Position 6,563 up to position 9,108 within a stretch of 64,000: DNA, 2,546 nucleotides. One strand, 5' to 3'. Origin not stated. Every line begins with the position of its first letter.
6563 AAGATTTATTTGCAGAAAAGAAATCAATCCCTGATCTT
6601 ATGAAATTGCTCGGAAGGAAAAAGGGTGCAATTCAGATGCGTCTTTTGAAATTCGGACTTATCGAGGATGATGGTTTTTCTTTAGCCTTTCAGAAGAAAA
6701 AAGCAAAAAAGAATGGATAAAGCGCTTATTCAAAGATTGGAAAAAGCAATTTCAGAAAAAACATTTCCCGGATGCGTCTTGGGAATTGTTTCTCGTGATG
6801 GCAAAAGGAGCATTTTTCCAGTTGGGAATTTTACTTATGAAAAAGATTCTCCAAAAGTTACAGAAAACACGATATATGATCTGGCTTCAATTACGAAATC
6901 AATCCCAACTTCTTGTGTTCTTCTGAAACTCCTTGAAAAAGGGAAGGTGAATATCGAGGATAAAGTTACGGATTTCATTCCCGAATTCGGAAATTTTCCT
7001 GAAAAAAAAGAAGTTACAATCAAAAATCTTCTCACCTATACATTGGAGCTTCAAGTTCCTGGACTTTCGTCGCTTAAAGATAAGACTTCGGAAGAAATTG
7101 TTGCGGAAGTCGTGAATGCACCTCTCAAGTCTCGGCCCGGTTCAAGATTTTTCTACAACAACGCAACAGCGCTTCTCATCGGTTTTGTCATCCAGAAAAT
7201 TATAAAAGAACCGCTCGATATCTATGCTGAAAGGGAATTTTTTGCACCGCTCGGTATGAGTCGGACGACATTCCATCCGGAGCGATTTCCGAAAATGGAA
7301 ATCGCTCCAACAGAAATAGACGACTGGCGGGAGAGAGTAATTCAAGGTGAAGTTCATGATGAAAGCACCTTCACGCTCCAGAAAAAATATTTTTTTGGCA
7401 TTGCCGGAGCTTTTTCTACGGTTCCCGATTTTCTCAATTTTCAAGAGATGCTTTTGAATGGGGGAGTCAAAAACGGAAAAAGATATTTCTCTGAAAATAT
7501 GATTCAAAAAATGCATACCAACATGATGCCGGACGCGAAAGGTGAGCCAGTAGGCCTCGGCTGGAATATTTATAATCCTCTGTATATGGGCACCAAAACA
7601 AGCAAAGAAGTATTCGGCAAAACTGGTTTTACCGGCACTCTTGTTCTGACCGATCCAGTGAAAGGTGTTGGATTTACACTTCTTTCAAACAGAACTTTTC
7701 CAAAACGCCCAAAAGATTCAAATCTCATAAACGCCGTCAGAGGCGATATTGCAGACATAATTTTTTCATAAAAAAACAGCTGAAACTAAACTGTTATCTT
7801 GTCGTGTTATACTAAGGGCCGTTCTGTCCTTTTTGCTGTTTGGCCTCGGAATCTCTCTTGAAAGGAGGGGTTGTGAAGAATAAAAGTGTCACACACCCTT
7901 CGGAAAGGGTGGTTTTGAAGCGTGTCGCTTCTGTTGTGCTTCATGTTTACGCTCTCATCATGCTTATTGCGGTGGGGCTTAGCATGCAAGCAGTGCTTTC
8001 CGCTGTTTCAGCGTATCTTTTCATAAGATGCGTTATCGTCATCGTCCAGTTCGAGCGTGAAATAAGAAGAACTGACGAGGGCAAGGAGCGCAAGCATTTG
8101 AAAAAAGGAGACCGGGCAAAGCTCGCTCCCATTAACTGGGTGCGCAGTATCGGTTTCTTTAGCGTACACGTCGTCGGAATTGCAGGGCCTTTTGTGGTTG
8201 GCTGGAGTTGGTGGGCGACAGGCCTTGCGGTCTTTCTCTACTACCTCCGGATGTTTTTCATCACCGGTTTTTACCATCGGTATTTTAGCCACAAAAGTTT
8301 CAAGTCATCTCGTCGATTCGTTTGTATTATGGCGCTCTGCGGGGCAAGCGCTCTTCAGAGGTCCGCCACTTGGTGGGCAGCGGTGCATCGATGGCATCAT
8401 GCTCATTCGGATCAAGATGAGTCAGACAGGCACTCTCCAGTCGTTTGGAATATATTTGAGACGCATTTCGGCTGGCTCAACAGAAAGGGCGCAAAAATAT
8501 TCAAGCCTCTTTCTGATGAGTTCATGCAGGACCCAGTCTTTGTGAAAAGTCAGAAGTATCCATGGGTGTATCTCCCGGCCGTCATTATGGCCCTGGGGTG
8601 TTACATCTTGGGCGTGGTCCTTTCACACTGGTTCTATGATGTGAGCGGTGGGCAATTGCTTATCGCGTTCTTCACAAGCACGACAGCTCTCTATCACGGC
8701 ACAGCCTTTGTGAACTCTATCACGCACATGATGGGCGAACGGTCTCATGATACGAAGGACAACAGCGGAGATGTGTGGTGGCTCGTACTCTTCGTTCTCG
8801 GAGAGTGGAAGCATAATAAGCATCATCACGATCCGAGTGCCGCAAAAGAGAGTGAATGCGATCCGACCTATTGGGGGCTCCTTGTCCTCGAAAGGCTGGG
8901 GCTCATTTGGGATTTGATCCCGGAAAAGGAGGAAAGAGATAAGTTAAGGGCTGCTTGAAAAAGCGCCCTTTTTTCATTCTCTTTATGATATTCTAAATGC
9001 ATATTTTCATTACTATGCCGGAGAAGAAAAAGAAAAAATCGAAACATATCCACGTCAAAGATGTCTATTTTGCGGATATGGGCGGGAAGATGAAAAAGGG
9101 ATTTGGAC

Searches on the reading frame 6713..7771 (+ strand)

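Call 65: search_protein_families(library=pfam, proteins=[window:6713-7771:+], max_evalue=0.0001)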
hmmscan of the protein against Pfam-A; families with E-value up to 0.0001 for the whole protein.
window:6713-7771:+ (352 aa): 1 family
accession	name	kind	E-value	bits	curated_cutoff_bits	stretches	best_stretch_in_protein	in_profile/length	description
PF00144.29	Beta-lactamase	-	3.5e-47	161.6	27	1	8-335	3-320/329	Beta-lactamase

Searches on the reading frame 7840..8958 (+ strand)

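Call 65: search_protein_families(library=pfam, proteins=[window:7840-8958:+], max_evalue=0.0001)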
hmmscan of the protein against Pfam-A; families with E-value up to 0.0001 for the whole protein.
window:7840-8958:+ (372 aa): 1 family
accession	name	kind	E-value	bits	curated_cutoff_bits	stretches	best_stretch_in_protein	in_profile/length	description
PF00487.30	FA_desaturase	-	4.1e-14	53.4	29.7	1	123-333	2-225/253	Fatty acid desaturase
